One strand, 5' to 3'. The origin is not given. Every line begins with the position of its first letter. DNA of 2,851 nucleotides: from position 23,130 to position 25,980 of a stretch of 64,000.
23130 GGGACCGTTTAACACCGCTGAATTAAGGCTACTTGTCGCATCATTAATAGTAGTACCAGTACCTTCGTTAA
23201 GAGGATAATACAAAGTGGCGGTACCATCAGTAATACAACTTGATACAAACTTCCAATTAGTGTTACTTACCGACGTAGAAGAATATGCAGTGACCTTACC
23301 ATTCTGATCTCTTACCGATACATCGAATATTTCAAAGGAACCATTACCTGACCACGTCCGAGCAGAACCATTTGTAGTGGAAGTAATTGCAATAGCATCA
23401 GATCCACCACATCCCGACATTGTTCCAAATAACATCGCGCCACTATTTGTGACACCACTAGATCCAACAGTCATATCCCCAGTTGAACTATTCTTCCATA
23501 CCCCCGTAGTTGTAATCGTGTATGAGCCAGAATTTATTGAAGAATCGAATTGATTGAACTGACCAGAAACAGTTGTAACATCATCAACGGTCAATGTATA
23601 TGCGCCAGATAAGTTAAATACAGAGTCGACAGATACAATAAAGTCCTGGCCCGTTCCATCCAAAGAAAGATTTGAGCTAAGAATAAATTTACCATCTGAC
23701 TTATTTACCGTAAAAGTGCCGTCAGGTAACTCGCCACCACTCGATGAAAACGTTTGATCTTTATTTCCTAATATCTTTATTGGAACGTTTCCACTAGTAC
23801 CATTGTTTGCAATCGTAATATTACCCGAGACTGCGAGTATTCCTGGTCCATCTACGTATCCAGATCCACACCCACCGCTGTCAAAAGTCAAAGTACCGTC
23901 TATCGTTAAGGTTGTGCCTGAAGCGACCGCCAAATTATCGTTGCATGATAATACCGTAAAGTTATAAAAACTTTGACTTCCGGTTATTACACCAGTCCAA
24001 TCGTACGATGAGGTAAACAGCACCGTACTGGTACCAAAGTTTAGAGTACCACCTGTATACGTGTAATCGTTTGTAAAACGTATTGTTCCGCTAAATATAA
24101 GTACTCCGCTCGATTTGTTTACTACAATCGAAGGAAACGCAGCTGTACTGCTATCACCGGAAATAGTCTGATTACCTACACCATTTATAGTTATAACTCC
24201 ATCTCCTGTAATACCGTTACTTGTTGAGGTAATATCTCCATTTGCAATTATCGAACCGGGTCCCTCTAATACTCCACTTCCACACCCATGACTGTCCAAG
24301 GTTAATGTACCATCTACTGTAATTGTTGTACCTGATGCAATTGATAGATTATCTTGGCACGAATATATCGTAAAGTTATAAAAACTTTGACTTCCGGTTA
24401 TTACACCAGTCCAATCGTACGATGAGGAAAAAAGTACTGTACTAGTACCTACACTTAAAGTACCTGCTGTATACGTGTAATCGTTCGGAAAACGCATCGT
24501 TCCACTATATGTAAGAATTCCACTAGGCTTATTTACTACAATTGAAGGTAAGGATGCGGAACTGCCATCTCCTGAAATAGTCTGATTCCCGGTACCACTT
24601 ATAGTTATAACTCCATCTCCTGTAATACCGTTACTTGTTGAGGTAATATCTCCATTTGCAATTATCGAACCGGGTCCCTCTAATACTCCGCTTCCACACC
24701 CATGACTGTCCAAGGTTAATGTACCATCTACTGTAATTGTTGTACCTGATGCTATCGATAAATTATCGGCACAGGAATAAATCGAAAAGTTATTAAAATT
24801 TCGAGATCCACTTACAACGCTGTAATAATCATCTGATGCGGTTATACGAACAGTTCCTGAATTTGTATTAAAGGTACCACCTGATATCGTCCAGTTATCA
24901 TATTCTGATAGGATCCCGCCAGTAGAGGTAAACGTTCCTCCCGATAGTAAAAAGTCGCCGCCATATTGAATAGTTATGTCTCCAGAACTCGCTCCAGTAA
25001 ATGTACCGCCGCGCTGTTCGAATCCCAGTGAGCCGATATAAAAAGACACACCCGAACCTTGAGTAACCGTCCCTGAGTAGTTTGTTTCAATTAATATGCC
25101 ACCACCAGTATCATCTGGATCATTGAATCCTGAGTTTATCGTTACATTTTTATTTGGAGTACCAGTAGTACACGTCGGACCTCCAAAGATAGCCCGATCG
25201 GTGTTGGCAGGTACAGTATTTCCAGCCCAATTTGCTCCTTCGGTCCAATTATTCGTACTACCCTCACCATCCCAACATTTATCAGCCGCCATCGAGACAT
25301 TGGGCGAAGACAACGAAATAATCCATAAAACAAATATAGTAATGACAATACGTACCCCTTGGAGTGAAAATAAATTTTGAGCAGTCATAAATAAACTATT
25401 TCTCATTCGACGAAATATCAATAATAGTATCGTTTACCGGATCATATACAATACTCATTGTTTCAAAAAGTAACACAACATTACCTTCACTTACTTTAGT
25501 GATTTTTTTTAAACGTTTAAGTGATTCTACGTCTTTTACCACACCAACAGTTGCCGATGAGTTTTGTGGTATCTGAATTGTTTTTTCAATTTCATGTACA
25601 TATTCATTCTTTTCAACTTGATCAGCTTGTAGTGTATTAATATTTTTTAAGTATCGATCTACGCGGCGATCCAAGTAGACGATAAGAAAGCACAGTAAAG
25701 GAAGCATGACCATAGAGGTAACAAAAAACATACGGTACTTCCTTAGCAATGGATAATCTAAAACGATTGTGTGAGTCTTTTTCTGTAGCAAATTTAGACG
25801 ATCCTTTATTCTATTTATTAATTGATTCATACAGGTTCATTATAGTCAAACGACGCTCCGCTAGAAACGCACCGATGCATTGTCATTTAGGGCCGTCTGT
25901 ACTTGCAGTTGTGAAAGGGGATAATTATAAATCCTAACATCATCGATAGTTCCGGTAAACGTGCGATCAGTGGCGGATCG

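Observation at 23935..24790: Near-identical 420-bp tandem repeats inside paralog 3 (beta-helix-like module)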

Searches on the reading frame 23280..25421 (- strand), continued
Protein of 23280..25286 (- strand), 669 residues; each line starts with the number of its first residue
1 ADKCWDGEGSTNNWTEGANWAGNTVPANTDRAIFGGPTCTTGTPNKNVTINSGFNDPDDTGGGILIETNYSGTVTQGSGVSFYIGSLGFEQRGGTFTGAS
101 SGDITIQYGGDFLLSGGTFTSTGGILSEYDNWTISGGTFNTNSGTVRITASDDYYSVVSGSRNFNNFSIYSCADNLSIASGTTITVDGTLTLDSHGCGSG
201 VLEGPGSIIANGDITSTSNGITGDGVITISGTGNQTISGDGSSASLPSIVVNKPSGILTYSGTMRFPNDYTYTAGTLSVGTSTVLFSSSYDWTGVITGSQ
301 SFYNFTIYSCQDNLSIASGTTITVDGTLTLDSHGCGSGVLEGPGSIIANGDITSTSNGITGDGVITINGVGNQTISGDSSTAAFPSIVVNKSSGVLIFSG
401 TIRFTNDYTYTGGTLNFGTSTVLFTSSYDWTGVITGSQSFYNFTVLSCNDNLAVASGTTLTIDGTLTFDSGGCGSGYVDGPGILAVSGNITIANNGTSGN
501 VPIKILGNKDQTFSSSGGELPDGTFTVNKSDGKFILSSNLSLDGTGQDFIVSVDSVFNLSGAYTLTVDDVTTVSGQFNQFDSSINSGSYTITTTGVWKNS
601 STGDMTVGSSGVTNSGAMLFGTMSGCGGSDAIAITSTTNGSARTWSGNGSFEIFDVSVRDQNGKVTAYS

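Call 49: search_protein_families(library=pfam, proteins=[window:23280-25286:-, P0002, P0004, P0144, P0036], max_evalue=10)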
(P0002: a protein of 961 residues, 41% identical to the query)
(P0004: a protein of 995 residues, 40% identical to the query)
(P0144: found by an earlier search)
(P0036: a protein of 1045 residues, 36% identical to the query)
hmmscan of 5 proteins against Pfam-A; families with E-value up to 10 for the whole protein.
window:23280-25286:- (669 aa): 1 family
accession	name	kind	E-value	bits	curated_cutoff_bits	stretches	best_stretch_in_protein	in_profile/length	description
PF22021.2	RbmA-like_FnIII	-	0.052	13.8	27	1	510-598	8-96/111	RbmA-like, FnIII domain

P0002 (961 aa): 0 families

P0004 (995 aa): 1 family
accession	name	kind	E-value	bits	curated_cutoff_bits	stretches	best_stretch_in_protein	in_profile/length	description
PF23515.1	YibY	-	0.018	15.2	27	1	435-454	11-29/36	YibY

P0144 (1223 aa): 4 families
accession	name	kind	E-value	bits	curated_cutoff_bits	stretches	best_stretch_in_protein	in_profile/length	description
PF21937.1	Yop-YscD_ppl_2nd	-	0.0025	17.9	27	1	793-818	28-53/67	YscD/CdsD-like Bon-like domain 2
PF14352.11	DUF4402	-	0.008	17.3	25.2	2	457-551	20-114/129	Domain of unknown function (DUF4402)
PF18211.6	Csm1_B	-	0.034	14.5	26.4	0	232-262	33-65/94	Csm1 subunit domain B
PF24087.1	DUF7372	-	5.2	7.4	27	1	673-696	27-49/53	Domain of unknown function (DUF7372)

P0036 (1045 aa): 2 families
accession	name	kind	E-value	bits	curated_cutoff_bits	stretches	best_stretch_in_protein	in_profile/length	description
PF18962.6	Por_Secre_tail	-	1.6e-06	28.8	27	1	966-1043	1-75/75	Secretion system C-terminal sorting domain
PF05274.16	Baculo_E25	-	0.29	11.4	27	1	583-640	45-100/190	Occlusion-derived virus envelope protein E25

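Call 50: search_solved_structures(query=A1, max_evalue=1)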
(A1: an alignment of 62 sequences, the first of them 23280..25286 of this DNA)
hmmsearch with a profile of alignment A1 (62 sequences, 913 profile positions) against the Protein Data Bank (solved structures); distinct sequences matched with E-value up to 1: 4.
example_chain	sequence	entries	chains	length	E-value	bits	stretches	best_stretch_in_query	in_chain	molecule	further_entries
7zax_A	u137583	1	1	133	0.25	12.6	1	547-607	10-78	Lipopolysaccharide export system protein LptA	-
3m7m_X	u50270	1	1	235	0.26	12.5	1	221-270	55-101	33 kDa chaperonin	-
1hw7_A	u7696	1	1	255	0.3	12.3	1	221-270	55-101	HEAT SHOCK PROTEIN HSP33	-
1i7f_A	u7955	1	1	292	0.37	12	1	221-270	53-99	HEAT SHOCK PROTEIN 33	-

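Call 72: search_protein_representatives(alignment_id=A1)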
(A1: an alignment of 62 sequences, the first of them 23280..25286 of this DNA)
Query: 62 sequences, 913 profile positions. Proteins with E-value up to 0.001 (for the whole library): 30399; up to 1e-10: 15069; up to 1e-30: 4606. The best 150 are listed.
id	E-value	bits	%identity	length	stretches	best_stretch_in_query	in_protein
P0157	0.0e+00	2504.0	-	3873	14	38-493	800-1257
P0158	0.0e+00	2300.9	-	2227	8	17-354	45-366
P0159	0.0e+00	2036.3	-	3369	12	206-689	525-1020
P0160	0.0e+00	1907.5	-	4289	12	106-470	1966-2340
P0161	0.0e+00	1694.0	-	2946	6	165-895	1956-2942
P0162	0.0e+00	1653.4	-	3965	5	158-891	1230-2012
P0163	0.0e+00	1647.8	-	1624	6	91-492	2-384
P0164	0.0e+00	1629.5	-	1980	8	37-370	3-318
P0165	0.0e+00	1628.7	-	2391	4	163-895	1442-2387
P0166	0.0e+00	1549.2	-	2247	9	8-376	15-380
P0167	0.0e+00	1523.5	-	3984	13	29-739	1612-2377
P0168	0.0e+00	1443.4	-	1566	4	196-895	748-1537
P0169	0.0e+00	1437.6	-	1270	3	191-902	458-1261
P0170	0.0e+00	1427.8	-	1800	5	3-453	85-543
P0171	0.0e+00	1392.4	-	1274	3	196-904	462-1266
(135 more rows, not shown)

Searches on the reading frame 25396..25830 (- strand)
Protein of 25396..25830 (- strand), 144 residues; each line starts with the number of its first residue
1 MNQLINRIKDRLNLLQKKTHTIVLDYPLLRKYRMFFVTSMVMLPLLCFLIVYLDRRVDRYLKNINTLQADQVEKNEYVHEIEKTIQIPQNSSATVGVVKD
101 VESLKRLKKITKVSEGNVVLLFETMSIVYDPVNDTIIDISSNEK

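Call 11: search_protein_families(library=pfam, proteins=[window:25396-25830:-], max_evalue=0.01)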
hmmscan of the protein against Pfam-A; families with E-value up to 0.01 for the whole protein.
window:25396-25830:- (144 aa): 0 families

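Call 67: find_encoding_contigs(protein=window:25396-25830:-, flank=10000, max_places=6)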
Protein window:25396-25830:- (144 aa): no gene with exactly this product is on record in the collection.
